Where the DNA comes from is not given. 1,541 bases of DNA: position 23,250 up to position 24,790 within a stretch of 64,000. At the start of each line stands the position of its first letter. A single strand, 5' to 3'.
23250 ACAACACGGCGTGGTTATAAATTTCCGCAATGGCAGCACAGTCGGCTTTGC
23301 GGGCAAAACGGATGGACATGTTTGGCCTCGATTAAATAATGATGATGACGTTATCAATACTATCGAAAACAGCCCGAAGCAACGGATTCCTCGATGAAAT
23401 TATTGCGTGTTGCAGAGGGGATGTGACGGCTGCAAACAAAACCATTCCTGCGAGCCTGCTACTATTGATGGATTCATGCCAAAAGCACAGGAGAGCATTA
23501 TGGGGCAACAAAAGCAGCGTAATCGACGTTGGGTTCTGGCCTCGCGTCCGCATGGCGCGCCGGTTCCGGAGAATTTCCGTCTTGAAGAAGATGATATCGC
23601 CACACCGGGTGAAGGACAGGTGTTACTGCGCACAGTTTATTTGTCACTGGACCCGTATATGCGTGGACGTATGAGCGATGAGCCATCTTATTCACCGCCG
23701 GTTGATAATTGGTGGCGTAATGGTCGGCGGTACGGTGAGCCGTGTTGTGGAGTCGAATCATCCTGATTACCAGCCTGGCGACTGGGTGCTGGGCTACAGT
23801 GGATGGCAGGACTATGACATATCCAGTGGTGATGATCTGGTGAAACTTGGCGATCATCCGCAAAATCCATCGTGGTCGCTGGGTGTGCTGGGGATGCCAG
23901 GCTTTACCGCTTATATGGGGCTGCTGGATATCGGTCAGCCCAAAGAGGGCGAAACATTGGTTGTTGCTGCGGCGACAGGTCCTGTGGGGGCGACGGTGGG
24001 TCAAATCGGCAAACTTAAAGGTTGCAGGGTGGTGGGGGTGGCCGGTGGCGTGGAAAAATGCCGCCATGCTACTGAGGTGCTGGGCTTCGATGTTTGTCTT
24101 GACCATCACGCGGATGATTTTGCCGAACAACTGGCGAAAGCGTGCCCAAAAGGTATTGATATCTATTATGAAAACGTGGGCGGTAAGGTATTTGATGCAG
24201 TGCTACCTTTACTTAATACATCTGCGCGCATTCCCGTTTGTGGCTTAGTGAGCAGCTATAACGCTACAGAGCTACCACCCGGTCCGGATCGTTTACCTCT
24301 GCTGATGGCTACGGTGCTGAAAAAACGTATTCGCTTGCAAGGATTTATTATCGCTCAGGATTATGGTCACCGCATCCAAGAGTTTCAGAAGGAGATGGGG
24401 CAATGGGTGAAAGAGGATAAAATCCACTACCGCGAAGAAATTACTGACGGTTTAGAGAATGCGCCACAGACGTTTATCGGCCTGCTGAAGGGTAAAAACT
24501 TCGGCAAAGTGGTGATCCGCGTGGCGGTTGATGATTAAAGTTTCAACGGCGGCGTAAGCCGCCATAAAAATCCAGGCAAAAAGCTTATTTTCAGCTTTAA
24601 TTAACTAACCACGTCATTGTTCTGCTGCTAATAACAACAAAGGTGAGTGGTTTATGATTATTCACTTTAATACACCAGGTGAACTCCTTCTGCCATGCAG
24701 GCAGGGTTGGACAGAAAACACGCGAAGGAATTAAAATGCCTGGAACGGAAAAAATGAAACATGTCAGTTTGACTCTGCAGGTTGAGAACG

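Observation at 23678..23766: Apparent +1 frameshift splitting curA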

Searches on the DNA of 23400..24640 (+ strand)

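Call 3: search_dna_similar(query=window:23400-24640:+, collection=ecoli_genomes, mode=near, max_rows=40)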
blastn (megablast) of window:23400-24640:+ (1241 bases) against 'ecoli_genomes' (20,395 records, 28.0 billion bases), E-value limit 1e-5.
Records with a match: 5414; places in all: 5423; records where one place covers at least 80% of the query: 4365.
Genomes with a match: 5413 of 5426; with a place that covers at least 80% of the query: 4365. Places per genome that has any: lowest 1, median 1, highest 2. On chromosomes: 5417 places; on plasmids: 6.
Best place of each record, by identity: >=99% 71; 95-99% 5162; 90-95% 179; 60-80% 2.
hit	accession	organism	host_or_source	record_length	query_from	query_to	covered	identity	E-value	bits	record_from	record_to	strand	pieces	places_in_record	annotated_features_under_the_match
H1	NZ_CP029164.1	Escherichia coli strain 104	chicken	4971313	1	1241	100%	99.9%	0e+0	2285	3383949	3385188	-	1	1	curA: NADPH-dependent curcumin/dihydrocurcumin reductase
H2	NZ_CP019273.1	Escherichia coli strain 13P477T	pig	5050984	1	1241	100%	99.9%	0e+0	2285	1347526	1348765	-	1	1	curA: NADPH-dependent curcumin/dihydrocurcumin reductase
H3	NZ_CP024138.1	Escherichia coli strain 14EC020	clinical patient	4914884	1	1241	100%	99.9%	0e+0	2285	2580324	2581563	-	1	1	curA: NADPH-dependent curcumin/dihydrocurcumin reductase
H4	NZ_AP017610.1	Escherichia coli strain 20Ec-P-124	Sus scrofa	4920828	1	1241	100%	99.9%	0e+0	2285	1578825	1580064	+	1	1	curA: NADPH-dependent curcumin/dihydrocurcumin reductase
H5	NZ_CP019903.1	Escherichia coli strain MDR_56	Homo sapiens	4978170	1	1241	100%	99.9%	0e+0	2285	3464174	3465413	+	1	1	curA: NADPH-dependent curcumin/dihydrocurcumin reductase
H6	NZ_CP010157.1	Escherichia coli strain D10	dog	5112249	1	1241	100%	99.9%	0e+0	2285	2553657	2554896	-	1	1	curA: NADPH-dependent curcumin/dihydrocurcumin reductase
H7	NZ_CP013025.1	Escherichia coli strain 2009C-3133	Homo sapiens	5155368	1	1241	100%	99.9%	0e+0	2285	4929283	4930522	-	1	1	curA: NADPH-dependent curcumin/dihydrocurcumin reductase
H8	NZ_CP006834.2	Escherichia coli APEC O2-211 strain APEC O2-211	Gallus gallus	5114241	1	1241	100%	99.9%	0e+0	2285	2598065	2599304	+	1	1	curA: NADPH-dependent curcumin/dihydrocurcumin reductase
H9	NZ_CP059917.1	Escherichia coli strain 64.1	Turkey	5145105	1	1241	100%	99.9%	0e+0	2285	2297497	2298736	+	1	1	curA: NADPH-dependent curcumin/dihydrocurcumin reductase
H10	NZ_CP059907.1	Escherichia coli strain 181.1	Turkey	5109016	1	1241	100%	99.9%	0e+0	2285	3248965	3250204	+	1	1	curA: NADPH-dependent curcumin/dihydrocurcumin reductase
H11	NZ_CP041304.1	Escherichia coli strain MSHS 133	Homo sapiens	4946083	1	1241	100%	99.9%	0e+0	2285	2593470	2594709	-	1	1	curA: NADPH-dependent curcumin/dihydrocurcumin reductase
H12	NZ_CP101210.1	Escherichia coli strain EC21Z-147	Homo sapiens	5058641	1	1241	100%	99.9%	0e+0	2285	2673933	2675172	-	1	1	curA: NADPH-dependent curcumin/dihydrocurcumin reductase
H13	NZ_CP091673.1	Escherichia coli strain KKo009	river water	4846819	1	1241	100%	99.9%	0e+0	2285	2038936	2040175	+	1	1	curA: NADPH-dependent curcumin/dihydrocurcumin reductase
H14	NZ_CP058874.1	Escherichia coli strain STLEFF_47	Stanley WWTPs_47 WWTPs effluent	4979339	1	1241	100%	99.9%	0e+0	2285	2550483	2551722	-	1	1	curA: NADPH-dependent curcumin/dihydrocurcumin reductase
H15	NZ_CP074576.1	Escherichia coli strain CS18F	Chicken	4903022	1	1241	100%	99.9%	0e+0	2285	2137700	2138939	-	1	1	curA: NADPH-dependent curcumin/dihydrocurcumin reductase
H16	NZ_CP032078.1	Escherichia coli strain CT30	Avian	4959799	1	1241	100%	99.9%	0e+0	2285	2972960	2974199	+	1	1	curA: NADPH-dependent curcumin/dihydrocurcumin reductase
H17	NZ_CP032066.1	Escherichia coli strain E166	Avian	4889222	1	1241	100%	99.9%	0e+0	2285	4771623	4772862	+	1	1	curA: NADPH-dependent curcumin/dihydrocurcumin reductase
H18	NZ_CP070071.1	Escherichia coli strain FDAARGOS_1287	Homo sapiens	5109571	1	1241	100%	99.9%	0e+0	2285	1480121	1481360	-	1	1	curA: NADPH-dependent curcumin/dihydrocurcumin reductase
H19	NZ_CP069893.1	Escherichia coli strain FDAARGOS_1286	Homo sapiens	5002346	1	1241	100%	99.9%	0e+0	2285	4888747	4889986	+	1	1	curA: NADPH-dependent curcumin/dihydrocurcumin reductase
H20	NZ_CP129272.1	Escherichia coli strain G12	Chicken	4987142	1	1241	100%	99.9%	0e+0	2285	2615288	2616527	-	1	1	curA: NADPH-dependent curcumin/dihydrocurcumin reductase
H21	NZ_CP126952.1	Escherichia coli O78:H4 strain APEC E12049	Gallus gallus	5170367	1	1241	100%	99.9%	0e+0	2285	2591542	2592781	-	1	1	curA: NADPH-dependent curcumin/dihydrocurcumin reductase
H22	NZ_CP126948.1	Escherichia coli O78:H4 strain APEC E14033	Gallus gallus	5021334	1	1241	100%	99.9%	0e+0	2285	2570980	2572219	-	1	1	curA: NADPH-dependent curcumin/dihydrocurcumin reductase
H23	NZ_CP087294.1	Escherichia coli strain APEC E956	chicken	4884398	1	1241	100%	99.9%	0e+0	2285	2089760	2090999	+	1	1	curA: NADPH-dependent curcumin/dihydrocurcumin reductase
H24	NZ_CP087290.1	Escherichia coli strain APEC 102026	chicken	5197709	1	1241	100%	99.9%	0e+0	2285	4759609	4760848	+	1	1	curA: NADPH-dependent curcumin/dihydrocurcumin reductase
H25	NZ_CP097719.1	Escherichia coli strain MS1679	Chicken lung (Gallus gallus)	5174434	1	1241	100%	99.9%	0e+0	2285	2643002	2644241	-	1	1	curA: NADPH-dependent curcumin/dihydrocurcumin reductase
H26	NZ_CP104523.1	Escherichia coli strain E7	Poultry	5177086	1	1241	100%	99.9%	0e+0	2285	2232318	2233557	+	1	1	curA: NADPH-dependent curcumin/dihydrocurcumin reductase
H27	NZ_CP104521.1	Escherichia coli strain E5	Poultry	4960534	1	1241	100%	99.9%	0e+0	2285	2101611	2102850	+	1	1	curA: NADPH-dependent curcumin/dihydrocurcumin reductase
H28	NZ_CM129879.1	Escherichia coli strain MN06021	seawater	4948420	1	1241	100%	99.9%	0e+0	2285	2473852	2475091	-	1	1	curA: NADPH-dependent curcumin/dihydrocurcumin reductase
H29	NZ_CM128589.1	Escherichia coli strain 200177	Homo sapiens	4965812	1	1241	100%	99.9%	0e+0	2285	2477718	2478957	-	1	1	curA: NADPH-dependent curcumin/dihydrocurcumin reductase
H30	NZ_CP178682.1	Escherichia coli strain VTB97379v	Chicken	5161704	1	1241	100%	99.9%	0e+0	2285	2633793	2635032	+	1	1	curA: NADPH-dependent curcumin/dihydrocurcumin reductase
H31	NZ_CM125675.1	Escherichia coli strain 2020N21-246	Homo sapiens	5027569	1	1241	100%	99.9%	0e+0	2285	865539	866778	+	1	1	curA: NADPH-dependent curcumin/dihydrocurcumin reductase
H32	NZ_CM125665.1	Escherichia coli strain 2020N21-246-1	not applicable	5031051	1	1241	100%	99.9%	0e+0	2285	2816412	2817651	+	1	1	curA: NADPH-dependent curcumin/dihydrocurcumin reductase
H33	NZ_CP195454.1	Escherichia coli strain 22AR0750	Homo sapiens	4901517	1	1241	100%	99.9%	0e+0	2285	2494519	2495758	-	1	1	curA: NADPH-dependent curcumin/dihydrocurcumin reductase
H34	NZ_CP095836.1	Escherichia coli strain EC31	avian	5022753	1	1241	100%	99.9%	0e+0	2285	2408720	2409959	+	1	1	curA: NADPH-dependent curcumin/dihydrocurcumin reductase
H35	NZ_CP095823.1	Escherichia coli strain STE15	avian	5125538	1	1241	100%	99.9%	0e+0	2285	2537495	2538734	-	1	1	curA: NADPH-dependent curcumin/dihydrocurcumin reductase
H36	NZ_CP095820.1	Escherichia coli strain Jnd12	avian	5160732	1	1241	100%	99.9%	0e+0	2285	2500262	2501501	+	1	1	curA: NADPH-dependent curcumin/dihydrocurcumin reductase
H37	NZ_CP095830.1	Escherichia coli strain EC12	avian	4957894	1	1241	100%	99.9%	0e+0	2285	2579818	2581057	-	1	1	curA: NADPH-dependent curcumin/dihydrocurcumin reductase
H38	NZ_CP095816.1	Escherichia coli strain FY10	avian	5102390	1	1241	100%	99.9%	0e+0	2285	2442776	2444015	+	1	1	curA: NADPH-dependent curcumin/dihydrocurcumin reductase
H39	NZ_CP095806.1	Escherichia coli strain E371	avian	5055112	1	1241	100%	99.9%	0e+0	2285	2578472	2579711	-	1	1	curA: NADPH-dependent curcumin/dihydrocurcumin reductase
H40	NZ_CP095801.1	Escherichia coli strain E166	avian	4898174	1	1241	100%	99.9%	0e+0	2285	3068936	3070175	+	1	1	curA: NADPH-dependent curcumin/dihydrocurcumin reductase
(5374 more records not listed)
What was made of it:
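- The mutation is recent and private: the best of 5426 complete genomes is 99.9% identical with one gap, so none carries it (call 3). None of 5426 complete RefSeq genomes shows the insertion (call 3).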

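Call 4: get_annotated_region(hit=H1, flank=3000)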
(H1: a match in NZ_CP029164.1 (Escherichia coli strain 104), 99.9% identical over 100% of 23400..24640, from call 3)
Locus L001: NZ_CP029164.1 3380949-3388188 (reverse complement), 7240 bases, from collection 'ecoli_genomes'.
description: Escherichia coli strain 104 chromosome, complete genome
organism: Escherichia coli strain 104 (NCBI taxid 562)
replicon: chromosome; assembly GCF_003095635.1
host: -; source: chicken; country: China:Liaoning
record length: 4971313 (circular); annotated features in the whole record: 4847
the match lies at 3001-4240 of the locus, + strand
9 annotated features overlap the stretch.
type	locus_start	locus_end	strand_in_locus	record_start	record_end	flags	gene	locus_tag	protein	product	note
CDS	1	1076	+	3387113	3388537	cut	patD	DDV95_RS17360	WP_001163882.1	aminobutyraldehyde dehydrogenase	-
CDS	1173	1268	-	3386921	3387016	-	yncL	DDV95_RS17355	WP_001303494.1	stress response membrane protein YncL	-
CDS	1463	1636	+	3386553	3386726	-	ortT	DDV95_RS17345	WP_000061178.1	orphan toxin OrtT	-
CDS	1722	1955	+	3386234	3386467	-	ydcY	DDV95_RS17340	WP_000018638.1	DUF2526 family protein YdcY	-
CDS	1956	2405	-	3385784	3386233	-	ydcZ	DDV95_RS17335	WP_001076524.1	DMT family transporter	-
CDS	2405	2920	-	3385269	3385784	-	mnaT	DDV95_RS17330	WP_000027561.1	GNAT family N-acetyltransferase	-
CDS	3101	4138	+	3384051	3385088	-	curA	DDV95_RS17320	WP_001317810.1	NADPH-dependent curcumin/dihydrocurcumin reductase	-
CDS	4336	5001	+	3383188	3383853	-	mcbR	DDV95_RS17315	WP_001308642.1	colanic acid/biofilm transcriptional regulator McbR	-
CDS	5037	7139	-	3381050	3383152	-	pqqU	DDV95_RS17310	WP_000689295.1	TonB-dependent receptor PqqU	-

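Call 5: get_annotated_region(hit=H7, flank=500)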
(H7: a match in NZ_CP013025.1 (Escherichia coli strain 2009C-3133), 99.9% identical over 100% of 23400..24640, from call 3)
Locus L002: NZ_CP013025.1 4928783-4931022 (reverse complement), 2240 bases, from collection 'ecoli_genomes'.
description: Escherichia coli strain 2009C-3133 chromosome, complete genome
organism: Escherichia coli strain 2009C-3133 (NCBI taxid 562)
replicon: chromosome; assembly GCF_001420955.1
host: Homo sapiens; source: stool; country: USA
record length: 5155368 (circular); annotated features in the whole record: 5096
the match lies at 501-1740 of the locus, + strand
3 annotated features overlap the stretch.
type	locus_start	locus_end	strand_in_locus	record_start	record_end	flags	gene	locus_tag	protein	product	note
CDS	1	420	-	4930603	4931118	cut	mnaT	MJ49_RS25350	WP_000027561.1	GNAT family N-acetyltransferase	-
CDS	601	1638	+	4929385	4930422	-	curA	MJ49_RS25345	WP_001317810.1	NADPH-dependent curcumin/dihydrocurcumin reductase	-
CDS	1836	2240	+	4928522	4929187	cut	mcbR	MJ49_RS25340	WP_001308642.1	colanic acid/biofilm transcriptional regulator McbR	-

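Call 20: search_dna_similar(query=window:23500-24538:+, collection=ecoli_genomes, mode=near, max_rows=40, rows=spread)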
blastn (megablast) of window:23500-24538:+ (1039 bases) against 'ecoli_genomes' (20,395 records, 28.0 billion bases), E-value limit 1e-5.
Records with a match: 5156; places in all: 5164; records where one place covers at least 80% of the query: 4363.
Genomes with a match: 5155 of 5426; with a place that covers at least 80% of the query: 4363. Places per genome that has any: lowest 1, median 1, highest 2. On chromosomes: 5159 places; on plasmids: 5.
Best place of each record, by identity: >=99% 71; 95-99% 4305; 90-95% 778; 60-80% 2.
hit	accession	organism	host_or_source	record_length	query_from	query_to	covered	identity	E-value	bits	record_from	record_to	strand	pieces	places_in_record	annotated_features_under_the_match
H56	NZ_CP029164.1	Escherichia coli strain 104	chicken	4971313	1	1039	100%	99.9%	0e+0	1912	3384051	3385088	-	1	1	curA: NADPH-dependent curcumin/dihydrocurcumin reductase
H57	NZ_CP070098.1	Escherichia coli strain FDAARGOS_1370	Homo sapiens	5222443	1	1039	100%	97.0%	0e+0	1746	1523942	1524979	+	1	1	curA: NADPH-dependent curcumin/dihydrocurcumin reductase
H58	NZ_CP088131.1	Escherichia coli strain 81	Homo sapiens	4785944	1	1039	100%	96.9%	0e+0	1740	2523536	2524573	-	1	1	curA: NADPH-dependent curcumin/dihydrocurcumin reductase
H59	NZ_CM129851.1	Escherichia coli strain SW071620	wastewater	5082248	1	1039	100%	96.9%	0e+0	1740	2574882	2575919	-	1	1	curA: NADPH-dependent curcumin/dihydrocurcumin reductase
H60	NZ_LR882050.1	Escherichia coli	Aves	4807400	1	1039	100%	96.9%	0e+0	1740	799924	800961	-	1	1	curA: NADPH-dependent curcumin/dihydrocurcumin reductase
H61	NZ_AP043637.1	Escherichia coli strain AST262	Homo sapiens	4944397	1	1039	100%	96.8%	0e+0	1735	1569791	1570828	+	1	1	curA: NADPH-dependent curcumin/dihydrocurcumin reductase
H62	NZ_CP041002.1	Escherichia coli strain FDAARGOS_772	NIST Mixed Microbial RM strain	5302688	1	1039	100%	96.7%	0e+0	1729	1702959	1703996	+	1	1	curA: NADPH-dependent curcumin/dihydrocurcumin reductase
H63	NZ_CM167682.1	Escherichia coli strain NCCP 13983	Homo sapiens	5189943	1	1039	100%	96.7%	0e+0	1729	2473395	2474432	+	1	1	curA: NADPH-dependent curcumin/dihydrocurcumin reductase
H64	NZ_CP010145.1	Escherichia coli strain D5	dog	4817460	1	1039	100%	96.6%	0e+0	1724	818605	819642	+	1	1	curA: NADPH-dependent curcumin/dihydrocurcumin reductase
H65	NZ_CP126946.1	Escherichia coli O78:H51 strain APEC E18005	Gallus gallus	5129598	1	1039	100%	96.6%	0e+0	1724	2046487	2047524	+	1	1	curA: NADPH-dependent curcumin/dihydrocurcumin reductase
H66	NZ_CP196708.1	Escherichia coli strain EC77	Bovine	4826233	1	1039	100%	96.6%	0e+0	1724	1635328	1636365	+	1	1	curA: NADPH-dependent curcumin/dihydrocurcumin reductase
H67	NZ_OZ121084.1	Escherichia coli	Homo sapiens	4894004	1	1039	100%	96.6%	0e+0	1724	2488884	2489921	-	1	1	curA: NADPH-dependent curcumin/dihydrocurcumin reductase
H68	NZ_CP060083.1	Escherichia coli strain G1/2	Homo sapiens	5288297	1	1039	100%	96.5%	0e+0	1718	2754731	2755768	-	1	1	curA: NADPH-dependent curcumin/dihydrocurcumin reductase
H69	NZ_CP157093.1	Escherichia coli strain UTME-13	Sus scrofa domesticus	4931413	1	1039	100%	96.5%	0e+0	1718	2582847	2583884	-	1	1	curA: NADPH-dependent curcumin/dihydrocurcumin reductase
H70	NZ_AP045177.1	Escherichia coli strain JNEC-KY180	Homo sapiens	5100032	1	1039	100%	96.5%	0e+0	1718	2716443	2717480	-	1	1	curA: NADPH-dependent curcumin/dihydrocurcumin reductase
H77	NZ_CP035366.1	Escherichia coli O157:H7 strain C1-057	Rectal fecal grab samples from a ...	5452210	1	1039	100%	96.1%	0e+0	1690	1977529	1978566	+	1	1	curA: NADPH-dependent curcumin/dihydrocurcumin reductase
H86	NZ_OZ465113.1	Escherichia coli str. K-12 substr. MG1655 strain K-12 ...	not applicable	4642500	1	1039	100%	95.9%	0e+0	1679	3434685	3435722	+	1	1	curA: NADPH-dependent curcumin/dihydrocurcumin reductase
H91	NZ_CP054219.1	Escherichia coli strain EcPF18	Homo sapiens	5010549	1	68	7%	94.1%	1e-18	104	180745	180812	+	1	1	hypothetical protein | GntR family transcriptional regulator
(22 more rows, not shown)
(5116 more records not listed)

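Call 21: get_annotated_region(hit=H91, flank=3500)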
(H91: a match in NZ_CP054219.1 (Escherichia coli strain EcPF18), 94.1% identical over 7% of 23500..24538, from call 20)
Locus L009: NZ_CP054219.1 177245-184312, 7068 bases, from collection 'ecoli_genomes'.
description: Escherichia coli strain EcPF18 chromosome, complete genome
organism: Escherichia coli strain EcPF18 (NCBI taxid 562)
replicon: chromosome; assembly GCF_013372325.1
host: Homo sapiens; source: urine; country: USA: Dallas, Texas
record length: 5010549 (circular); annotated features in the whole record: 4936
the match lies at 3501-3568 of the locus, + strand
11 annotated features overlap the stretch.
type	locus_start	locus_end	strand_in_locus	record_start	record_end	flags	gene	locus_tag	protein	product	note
CDS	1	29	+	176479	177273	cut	ydcV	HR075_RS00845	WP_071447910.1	ABC transporter permease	-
CDS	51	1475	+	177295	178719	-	patD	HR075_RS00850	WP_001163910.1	aminobutyraldehyde dehydrogenase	-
CDS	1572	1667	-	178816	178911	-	yncL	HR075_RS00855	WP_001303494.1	stress response membrane protein YncL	-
CDS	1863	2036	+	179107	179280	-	ortT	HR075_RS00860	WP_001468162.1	orphan toxin OrtT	-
CDS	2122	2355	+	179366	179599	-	ydcY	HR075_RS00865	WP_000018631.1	DUF2526 family protein YdcY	-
CDS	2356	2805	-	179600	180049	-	ydcZ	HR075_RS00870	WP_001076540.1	DMT family transporter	-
CDS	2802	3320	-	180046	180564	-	mnaT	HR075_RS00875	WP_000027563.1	GNAT family N-acetyltransferase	-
CDS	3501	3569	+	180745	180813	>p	-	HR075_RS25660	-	hypothetical protein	incomplete; partial in the middle of a contig; missing C-terminus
CDS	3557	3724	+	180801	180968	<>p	-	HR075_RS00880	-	GntR family transcriptional regulator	incomplete; partial in the middle of a contig; missing N-terminus and C-terminus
CDS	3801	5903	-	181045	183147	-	pqqU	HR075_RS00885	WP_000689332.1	TonB-dependent receptor PqqU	-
CDS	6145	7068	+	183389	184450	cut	yncE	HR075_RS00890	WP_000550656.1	YncE family protein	-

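Call 30: get_annotated_region(hit=H86, flank=300)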
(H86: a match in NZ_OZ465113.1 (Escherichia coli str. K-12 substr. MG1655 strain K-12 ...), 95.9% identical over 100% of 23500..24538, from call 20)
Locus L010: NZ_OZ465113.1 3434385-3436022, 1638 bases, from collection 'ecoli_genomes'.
description: Escherichia coli str. K-12 substr. MG1655 strain K-12 chromosome K12_pMDL27
organism: Escherichia coli str. K-12 substr. MG1655 strain K-12 substr. MG1655 (NCBI taxid 511145)
replicon: chromosome; assembly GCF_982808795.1
host: not applicable; source: lab strain; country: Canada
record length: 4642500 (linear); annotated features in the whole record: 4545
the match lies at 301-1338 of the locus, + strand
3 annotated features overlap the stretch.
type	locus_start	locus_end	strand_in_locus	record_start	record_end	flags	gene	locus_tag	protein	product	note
CDS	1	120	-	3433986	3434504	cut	mnaT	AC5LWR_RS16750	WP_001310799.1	GNAT family N-acetyltransferase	-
CDS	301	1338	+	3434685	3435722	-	curA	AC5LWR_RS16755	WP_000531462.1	NADPH-dependent curcumin/dihydrocurcumin reductase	-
CDS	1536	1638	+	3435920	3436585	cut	mcbR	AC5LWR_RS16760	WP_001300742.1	colanic acid/biofilm transcriptional regulator McbR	-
